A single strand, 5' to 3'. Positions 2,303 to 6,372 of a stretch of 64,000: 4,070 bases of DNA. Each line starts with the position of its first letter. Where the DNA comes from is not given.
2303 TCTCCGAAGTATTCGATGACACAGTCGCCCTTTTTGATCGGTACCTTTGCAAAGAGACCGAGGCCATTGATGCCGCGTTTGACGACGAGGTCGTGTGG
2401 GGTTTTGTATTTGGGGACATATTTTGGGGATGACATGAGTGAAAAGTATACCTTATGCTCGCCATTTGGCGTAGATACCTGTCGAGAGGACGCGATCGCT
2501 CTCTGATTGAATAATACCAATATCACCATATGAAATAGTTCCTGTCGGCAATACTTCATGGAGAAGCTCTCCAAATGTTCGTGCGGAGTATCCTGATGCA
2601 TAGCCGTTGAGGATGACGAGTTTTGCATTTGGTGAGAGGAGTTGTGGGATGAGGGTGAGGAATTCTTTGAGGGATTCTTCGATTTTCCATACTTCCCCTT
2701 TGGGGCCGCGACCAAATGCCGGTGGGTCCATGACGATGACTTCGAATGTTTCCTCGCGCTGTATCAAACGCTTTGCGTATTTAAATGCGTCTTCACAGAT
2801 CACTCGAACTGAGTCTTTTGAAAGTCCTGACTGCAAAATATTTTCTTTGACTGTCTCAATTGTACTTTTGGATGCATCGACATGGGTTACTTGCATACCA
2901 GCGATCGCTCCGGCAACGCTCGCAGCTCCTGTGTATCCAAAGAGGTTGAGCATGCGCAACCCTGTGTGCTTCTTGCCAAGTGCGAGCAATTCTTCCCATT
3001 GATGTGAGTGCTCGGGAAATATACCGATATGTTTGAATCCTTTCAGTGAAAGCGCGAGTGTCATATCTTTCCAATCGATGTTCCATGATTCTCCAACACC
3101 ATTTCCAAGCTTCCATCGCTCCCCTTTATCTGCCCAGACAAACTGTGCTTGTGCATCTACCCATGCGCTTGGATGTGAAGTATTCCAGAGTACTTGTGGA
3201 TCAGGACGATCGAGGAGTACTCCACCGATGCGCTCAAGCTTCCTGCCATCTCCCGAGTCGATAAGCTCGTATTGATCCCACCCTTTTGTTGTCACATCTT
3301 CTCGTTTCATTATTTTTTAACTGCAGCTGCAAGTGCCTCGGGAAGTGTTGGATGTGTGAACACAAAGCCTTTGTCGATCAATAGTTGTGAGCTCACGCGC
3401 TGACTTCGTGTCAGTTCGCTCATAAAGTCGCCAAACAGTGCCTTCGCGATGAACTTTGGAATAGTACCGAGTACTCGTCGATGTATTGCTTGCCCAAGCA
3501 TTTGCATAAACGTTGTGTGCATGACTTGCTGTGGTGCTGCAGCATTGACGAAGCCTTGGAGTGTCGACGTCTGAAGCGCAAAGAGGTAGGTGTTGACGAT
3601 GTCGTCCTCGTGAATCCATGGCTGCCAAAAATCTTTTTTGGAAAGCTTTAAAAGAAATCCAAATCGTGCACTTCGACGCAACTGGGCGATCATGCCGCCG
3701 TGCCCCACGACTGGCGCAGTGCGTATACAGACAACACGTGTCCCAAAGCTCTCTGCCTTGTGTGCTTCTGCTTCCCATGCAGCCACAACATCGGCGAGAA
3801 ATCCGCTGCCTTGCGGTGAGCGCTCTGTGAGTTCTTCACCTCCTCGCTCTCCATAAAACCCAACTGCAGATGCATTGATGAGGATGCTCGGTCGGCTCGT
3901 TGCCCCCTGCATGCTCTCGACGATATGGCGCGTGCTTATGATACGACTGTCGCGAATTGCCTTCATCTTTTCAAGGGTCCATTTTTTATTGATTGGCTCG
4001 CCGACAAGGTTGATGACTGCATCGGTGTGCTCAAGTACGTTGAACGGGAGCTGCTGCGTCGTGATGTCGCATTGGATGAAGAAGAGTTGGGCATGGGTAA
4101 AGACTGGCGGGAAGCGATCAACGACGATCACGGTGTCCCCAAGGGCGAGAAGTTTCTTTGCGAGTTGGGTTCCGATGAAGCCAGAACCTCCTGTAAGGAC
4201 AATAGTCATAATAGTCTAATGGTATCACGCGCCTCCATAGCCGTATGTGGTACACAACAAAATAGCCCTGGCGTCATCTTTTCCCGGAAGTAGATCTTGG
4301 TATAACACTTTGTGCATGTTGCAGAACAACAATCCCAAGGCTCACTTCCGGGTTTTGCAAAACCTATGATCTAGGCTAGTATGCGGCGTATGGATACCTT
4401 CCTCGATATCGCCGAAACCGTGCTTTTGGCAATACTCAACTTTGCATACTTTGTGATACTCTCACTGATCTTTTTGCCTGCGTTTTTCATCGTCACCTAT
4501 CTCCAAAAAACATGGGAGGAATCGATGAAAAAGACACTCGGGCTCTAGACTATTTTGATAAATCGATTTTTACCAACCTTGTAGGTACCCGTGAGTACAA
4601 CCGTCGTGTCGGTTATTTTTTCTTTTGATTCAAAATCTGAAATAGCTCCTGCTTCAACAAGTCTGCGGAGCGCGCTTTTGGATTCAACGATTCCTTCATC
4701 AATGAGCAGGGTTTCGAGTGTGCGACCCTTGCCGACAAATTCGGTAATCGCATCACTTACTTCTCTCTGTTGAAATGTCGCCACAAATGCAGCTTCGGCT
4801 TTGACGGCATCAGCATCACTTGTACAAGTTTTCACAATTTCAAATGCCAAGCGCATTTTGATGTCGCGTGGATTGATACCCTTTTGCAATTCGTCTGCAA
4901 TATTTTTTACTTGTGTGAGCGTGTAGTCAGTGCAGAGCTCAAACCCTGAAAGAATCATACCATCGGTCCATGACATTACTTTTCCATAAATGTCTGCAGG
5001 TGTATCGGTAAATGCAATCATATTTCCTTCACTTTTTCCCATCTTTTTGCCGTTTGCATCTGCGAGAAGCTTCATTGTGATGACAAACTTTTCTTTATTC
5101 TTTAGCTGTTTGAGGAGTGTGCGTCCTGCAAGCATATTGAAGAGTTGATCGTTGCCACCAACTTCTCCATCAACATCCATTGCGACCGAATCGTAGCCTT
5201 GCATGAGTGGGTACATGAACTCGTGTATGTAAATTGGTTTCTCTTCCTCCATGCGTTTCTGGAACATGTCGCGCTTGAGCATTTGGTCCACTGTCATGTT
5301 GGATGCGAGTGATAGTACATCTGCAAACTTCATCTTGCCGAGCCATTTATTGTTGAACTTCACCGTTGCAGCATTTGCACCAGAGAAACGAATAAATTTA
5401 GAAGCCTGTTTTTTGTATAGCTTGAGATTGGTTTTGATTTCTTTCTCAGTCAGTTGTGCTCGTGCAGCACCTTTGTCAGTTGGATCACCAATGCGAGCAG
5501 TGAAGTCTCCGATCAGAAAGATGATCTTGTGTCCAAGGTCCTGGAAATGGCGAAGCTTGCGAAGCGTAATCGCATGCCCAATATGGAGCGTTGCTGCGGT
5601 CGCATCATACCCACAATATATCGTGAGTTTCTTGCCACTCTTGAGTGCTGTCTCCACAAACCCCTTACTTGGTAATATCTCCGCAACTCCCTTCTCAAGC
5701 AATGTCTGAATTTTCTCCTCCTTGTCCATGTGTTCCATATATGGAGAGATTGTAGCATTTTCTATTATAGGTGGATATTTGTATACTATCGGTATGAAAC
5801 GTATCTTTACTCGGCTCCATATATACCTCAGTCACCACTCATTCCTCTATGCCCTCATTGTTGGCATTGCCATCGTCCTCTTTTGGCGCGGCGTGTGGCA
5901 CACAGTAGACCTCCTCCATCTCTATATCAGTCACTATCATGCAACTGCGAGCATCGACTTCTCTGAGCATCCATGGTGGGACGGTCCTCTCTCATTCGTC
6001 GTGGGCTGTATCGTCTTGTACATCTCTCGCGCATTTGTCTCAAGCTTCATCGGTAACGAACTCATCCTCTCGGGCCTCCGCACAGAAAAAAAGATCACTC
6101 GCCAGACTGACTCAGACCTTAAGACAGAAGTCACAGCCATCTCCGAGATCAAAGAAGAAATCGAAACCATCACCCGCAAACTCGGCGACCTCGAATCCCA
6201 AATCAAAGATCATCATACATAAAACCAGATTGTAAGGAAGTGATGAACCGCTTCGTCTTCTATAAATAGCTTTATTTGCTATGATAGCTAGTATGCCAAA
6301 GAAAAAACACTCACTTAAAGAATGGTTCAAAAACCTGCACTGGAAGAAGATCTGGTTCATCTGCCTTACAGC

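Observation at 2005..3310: SET-domain methyltransferase gene co-operonic with an RlmI-like rRNA methyltransferase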

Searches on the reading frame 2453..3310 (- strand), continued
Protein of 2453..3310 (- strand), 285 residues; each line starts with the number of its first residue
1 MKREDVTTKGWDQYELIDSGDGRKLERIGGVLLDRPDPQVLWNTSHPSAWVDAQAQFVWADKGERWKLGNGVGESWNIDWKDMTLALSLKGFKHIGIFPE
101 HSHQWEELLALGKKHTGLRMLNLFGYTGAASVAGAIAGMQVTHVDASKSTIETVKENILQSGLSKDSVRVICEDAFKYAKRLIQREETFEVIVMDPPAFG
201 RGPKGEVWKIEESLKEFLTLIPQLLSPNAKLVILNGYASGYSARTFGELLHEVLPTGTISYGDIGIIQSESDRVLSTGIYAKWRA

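Call 35: find_encoding_contigs(protein=P0238, flank=5000, max_places=2)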
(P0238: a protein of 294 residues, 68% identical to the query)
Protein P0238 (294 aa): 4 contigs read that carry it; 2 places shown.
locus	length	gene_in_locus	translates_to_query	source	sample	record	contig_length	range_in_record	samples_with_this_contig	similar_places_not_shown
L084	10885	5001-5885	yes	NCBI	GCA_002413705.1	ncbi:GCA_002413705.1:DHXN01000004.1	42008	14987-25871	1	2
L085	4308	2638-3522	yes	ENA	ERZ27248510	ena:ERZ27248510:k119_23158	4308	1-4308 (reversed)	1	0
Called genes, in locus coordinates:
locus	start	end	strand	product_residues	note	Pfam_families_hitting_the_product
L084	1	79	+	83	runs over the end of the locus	-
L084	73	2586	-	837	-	PF00912:Transgly, PF00905:Transpeptidase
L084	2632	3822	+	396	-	PF00579:tRNA-synt_1b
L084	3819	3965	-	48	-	-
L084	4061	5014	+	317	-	PF01073:3Beta_HSD, PF01370:Epimerase, PF16363:GDP_Man_Dehyd, PF08338:DUF1731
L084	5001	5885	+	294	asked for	PF10672:Methyltrans_SAM, PF03602:Cons_hypoth95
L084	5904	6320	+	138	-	PF00856:SET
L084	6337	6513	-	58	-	-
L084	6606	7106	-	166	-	PF02075:RuvC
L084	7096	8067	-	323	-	PF06068:TIP49 (weak), PF01078:Mg_chelatase (faint), PF05496:RuvB_N, PF00004:AAA, PF07728:AAA_5, PF17864:AAA_lid_4, PF05491:WHD_RuvB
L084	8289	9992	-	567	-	PF00437:T2SSE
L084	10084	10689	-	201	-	-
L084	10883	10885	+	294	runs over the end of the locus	-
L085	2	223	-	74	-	?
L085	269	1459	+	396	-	PF00579:tRNA-synt_1b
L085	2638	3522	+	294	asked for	PF10672:Methyltrans_SAM, PF03602:Cons_hypoth95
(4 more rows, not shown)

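Call 38: search_solved_structures(query=window:2453-3310:-, max_evalue=0.001, show_alignments=5)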
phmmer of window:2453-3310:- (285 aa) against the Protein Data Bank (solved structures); distinct sequences matched with E-value up to 0.001: 8.
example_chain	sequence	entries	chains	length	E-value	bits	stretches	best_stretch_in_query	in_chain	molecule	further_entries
2igt_A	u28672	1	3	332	1.6e-53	184.8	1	9-284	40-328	SAM dependent methyltransferase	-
2as0_A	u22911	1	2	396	1.8e-12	50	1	104-202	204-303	hypothetical protein PH1915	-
2b78_A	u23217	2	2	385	2.2e-11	46.5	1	96-246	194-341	hypothetical protein SMU.776 | Putative uncharacterized protein SMU.776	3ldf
3c0k_A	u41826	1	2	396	3.6e-11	45.8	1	107-231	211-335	UPF0064 protein yccW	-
1wxw_A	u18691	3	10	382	1.2e-10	44.1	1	113-216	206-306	hypothetical protein TTHA1280 | putative SAM-dependent RNA methyltransferase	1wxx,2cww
3vse_A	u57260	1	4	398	2.7e-10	42.9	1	117-261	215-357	Putative uncharacterized protein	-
3v8v_A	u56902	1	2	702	5e-10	42.1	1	65-206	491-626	Ribosomal RNA large subunit methyltransferase L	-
3v97_A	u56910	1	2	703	5e-10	42.1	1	65-206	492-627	Ribosomal RNA large subunit methyltransferase L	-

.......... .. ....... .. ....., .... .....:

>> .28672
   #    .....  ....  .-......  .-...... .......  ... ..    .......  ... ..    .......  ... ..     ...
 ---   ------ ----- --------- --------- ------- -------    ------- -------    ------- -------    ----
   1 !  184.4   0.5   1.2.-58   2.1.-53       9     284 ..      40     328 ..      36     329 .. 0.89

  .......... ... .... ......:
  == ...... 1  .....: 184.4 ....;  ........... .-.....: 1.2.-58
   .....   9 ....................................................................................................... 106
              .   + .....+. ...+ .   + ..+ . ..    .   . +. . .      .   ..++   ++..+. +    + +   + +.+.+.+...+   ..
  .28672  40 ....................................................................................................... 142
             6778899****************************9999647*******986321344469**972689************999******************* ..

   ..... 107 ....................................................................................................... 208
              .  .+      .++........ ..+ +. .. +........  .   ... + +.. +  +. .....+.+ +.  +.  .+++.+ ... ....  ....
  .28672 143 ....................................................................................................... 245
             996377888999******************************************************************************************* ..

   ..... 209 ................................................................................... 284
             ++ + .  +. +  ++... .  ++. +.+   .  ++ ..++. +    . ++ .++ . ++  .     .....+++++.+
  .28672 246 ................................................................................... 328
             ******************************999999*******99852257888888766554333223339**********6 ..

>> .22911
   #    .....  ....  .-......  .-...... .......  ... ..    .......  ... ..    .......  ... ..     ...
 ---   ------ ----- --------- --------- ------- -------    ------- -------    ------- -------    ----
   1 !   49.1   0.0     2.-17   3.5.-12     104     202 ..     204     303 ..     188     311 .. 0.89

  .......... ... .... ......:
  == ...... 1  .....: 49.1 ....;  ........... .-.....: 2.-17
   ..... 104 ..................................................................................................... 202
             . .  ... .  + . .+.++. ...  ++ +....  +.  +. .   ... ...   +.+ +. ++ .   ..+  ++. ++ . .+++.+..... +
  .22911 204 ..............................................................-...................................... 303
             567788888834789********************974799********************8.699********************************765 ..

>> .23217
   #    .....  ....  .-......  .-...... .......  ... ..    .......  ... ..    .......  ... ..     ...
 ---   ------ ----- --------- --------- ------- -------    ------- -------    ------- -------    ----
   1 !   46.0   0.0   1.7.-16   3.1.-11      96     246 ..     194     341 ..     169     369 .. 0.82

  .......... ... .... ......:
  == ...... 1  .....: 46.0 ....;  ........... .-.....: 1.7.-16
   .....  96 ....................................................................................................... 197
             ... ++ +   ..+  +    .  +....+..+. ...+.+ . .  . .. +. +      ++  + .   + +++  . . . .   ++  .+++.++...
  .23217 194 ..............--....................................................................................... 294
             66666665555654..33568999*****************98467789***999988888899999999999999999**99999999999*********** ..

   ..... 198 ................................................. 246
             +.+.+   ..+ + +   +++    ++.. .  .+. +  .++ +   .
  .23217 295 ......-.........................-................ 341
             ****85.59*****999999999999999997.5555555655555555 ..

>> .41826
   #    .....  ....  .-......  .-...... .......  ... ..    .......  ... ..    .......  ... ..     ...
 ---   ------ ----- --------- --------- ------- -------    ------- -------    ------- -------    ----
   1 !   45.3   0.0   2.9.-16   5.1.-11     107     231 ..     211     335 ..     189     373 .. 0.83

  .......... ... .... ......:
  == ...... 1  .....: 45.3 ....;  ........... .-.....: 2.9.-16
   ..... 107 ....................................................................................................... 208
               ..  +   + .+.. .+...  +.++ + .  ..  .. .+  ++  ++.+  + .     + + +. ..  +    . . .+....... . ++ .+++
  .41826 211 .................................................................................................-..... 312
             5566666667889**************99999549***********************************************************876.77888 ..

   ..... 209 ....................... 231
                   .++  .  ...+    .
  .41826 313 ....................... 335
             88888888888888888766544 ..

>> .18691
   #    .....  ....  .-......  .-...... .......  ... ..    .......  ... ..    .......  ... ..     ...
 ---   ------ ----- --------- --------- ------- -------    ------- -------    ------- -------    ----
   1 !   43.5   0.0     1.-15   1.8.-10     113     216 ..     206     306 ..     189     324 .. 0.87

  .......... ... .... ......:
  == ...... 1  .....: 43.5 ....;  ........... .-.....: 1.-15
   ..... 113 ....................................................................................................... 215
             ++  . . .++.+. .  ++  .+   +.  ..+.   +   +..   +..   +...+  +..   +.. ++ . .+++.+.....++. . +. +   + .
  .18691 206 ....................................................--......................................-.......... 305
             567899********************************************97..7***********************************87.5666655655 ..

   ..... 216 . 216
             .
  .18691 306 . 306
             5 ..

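Call 49: search_protein_families(library=padloc, proteins=[window:2453-3310:-], max_evalue=0.01)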
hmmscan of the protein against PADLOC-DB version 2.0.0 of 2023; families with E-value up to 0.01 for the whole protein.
window:2453-3310:- (285 aa): 3 families
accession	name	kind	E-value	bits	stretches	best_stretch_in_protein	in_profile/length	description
PDLC04134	mad2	-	6.2e-18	62.9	1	96-239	271-400/492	mads_2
PDLC01020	Csm5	-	0.0064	14.1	1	206-251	270-316/364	CRISPR type III-A/MTUBE-associated RAMP protein Csm5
PDLC00033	DruM2|DruM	-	0.007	13.7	1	109-201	13-104/368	DNA cytosine methylase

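Call 58: predict_structure(alignment_id=A2)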
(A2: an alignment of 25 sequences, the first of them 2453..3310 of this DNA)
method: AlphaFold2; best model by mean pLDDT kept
length: 285 residues; sequences in the alignment: 25
mean_pLDDT: 87.4   pTM: 0.88
mean pLDDT of the five models: 87.4, 87.3, 86.4, 86.0, 80.3
residues with pLDDT >= 90: 171; 70-90: 79; 50-70: 24; < 50: 11
segments of 3 or more residues with pLDDT < 50: 199-209
pLDDT, mean of each block of 10 residues (from residue 1): 94 92 88 81 84 82 75 90 88 74 95 97 89 98 91 93 96 92 98 76 40 83 98 82 88 95 93 89 96
secondary structure, 60 per line:
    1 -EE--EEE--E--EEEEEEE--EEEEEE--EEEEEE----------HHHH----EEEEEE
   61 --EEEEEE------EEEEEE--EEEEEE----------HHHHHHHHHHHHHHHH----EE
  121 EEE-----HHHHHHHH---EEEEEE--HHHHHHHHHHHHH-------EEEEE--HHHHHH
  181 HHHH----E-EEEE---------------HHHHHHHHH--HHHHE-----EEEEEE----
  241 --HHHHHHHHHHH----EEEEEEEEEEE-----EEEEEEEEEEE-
elements in order: E6-8 E14-20 E23-28 E31-36 H47-50 E55-60 E63-68 E75-80 E83-88 H99-114 E119-123 H129-136 E140-145 H148-160 E168-172 H175-184 E191-194 H210-218 H221-224 E231-236 H243-253 E258-268 E274-284

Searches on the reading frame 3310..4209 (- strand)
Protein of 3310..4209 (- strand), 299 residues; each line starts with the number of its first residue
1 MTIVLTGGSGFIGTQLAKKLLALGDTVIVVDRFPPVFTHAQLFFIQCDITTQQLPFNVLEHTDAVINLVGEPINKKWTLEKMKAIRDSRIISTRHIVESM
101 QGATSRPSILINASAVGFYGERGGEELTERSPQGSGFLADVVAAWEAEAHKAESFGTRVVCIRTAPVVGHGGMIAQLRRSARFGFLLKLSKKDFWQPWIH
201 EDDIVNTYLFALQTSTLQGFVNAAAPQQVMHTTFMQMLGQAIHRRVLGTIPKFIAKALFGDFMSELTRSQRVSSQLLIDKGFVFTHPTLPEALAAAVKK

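Call 3: search_protein_families(library=pfam, proteins=[window:3310-4209:-], max_evalue=0.01)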
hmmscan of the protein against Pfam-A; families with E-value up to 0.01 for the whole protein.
window:3310-4209:- (299 aa): 6 families
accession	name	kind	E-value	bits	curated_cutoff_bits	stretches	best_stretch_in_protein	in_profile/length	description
PF01370.27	Epimerase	-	1.2e-24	87.5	20.9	1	3-214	1-227/240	NAD dependent epimerase/dehydratase family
PF08338.16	DUF1731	-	1.5e-12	47.5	27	1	250-295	1-46/47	Domain of unknown function (DUF1731)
PF16363.11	GDP_Man_Dehyd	-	1.9e-07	31.3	27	1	5-132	2-146/332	GDP-mannose 4,6 dehydratase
PF01073.25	3Beta_HSD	-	2.8e-05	23.7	22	1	4-121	1-122/280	3-beta hydroxysteroid dehydrogenase/isomerase family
PF13460.12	NAD_binding_10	-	0.0004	20.7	27.2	1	7-117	1-102/184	NAD(P)H-binding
PF00106.31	adh_short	-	0.00092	19.2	26.6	1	2-60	2-69/195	short chain dehydrogenase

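Call 4: search_protein_families(library=ncbifam, proteins=[window:3310-4209:-], max_evalue=0.01)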
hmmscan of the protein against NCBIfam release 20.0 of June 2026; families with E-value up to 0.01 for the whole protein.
window:3310-4209:- (299 aa): 22 families
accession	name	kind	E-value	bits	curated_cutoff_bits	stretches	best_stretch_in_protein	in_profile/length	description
TIGR01777.1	yfcH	hypoth_equivalog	6.8e-76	255.6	207.35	1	3-293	1-292/292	TIGR01777 family oxidoreductase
NF050030.1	thlkprotThyD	equivalog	4.8e-63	213.2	400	1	1-295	1-303/305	thylakoid membrane protein ThyD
TIGR01181.1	dTDP_gluc_dehyt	equivalog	5.6e-06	25.7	365.1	1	3-130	2-142/321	dTDP-glucose 4,6-dehydratase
TIGR01179.1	galE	equivalog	1.4e-05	24.1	262.3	1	3-134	2-140/332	UDP-glucose 4-epimerase GalE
NF004817.0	PRK06171.1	subfamily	2.3e-05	24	304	1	2-54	11-63/265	sorbitol-6-phosphate dehydrogenase subunit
NF004520.0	PRK05865.1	equivalog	3e-05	22.1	1509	1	1-242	1-202/854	sugar epimerase family protein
NF005893.0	PRK07856.1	equivalog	4.9e-05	22.7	255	1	2-53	11-62/255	SDR family oxidoreductase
NF043036.1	ErythonDh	equivalog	0.00012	21.4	325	1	1-53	1-65/321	D-erythronate dehydrogenase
NF042422.1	oxyalk_red_OleD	equivalog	0.00022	20.7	580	1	1-105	1-102/329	2-alkyl-3-oxoalkanoate reductase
NF007956.0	PRK10675.1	subfamily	0.00029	20.1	394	1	1-132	1-141/338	UDP-glucose 4-epimerase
TIGR02197.1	heptose_epim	equivalog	0.00031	20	274.6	1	3-35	1-34/316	ADP-glyceromanno-heptose 6-epimerase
NF009092.0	PRK12428.1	subfamily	0.00054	19.7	242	1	2-73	7-80/261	coniferyl-alcohol dehydrogenase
NF005118.0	PRK06550.1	equivalog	0.0012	18.7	270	1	2-87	7-97/236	3-oxoacyl-ACP reductase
NF006565.0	PRK09072.1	equivalog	0.0012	18.4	238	1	2-34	7-39/265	SDR family oxidoreductase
NF005095.0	PRK06523.1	subfamily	0.0018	17.9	231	1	3-54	13-64/261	oxidoreductase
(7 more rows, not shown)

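Call 49: search_protein_families(library=padloc, proteins=[window:3310-4209:-], max_evalue=0.01)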
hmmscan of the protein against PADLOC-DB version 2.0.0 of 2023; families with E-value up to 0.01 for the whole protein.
window:3310-4209:- (299 aa): 0 families

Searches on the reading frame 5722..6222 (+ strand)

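Call 3: search_protein_families(library=pfam, proteins=[window:5722-6222:+], max_evalue=0.01)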
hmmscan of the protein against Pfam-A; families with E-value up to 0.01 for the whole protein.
window:5722-6222:+ (166 aa): 1 family
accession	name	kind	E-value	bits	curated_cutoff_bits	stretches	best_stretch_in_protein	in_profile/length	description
PF15993.10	Fuseless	-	0.0021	18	25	1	39-65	79-105/298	Fuseless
